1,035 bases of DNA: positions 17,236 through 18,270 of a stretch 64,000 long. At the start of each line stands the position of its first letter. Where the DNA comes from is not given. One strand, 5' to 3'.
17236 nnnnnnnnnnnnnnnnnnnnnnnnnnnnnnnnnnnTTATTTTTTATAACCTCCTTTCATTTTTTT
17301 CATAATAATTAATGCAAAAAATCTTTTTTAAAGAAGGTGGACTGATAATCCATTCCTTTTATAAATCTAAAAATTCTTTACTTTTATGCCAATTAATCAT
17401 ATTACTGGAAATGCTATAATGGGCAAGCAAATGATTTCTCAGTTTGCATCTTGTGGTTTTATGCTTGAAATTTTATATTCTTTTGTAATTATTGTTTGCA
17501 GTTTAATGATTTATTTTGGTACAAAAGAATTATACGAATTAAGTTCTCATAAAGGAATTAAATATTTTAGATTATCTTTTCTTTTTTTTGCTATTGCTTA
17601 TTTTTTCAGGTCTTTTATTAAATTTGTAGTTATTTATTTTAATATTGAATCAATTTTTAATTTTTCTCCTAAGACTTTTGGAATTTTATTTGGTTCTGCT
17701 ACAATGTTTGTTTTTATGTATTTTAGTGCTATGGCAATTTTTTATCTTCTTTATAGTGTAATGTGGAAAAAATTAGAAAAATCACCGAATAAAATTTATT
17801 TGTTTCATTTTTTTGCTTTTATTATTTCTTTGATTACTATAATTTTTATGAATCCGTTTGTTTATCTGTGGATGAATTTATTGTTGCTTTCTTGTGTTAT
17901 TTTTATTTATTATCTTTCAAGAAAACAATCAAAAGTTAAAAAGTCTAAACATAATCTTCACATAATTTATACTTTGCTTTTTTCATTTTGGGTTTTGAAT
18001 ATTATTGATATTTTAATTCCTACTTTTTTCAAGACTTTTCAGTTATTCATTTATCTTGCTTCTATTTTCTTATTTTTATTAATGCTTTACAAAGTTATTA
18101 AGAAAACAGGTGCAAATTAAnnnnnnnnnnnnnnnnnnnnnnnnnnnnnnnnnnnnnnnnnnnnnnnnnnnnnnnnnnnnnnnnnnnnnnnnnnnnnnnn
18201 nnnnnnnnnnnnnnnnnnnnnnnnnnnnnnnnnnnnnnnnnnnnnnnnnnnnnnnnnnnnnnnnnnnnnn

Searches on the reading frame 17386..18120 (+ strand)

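Call 5: search_protein_families(library=ncbifam, max_evalue=10, proteins=[window:17386-18120:+])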
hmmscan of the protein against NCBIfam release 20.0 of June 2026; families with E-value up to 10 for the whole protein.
window:17386-18120:+ (244 aa): 2 families
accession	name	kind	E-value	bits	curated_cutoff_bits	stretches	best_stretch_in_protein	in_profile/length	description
NF002500.0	PRK01833.1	equivalog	0.76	10.2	115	1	31-57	7-33/74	Sec-independent protein translocase subunit TatA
TIGR03940.1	PGA_PgaD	equivalog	4.1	7.4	31.45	1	145-199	16-70/141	poly-beta-1,6-N-acetyl-D-glucosamine biosynthesis protein PgaD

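Call 6: search_protein_families(library=pfam, max_evalue=0.1, proteins=[window:17386-18120:+])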
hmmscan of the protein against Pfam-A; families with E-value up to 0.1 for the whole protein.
window:17386-18120:+ (244 aa): 0 families
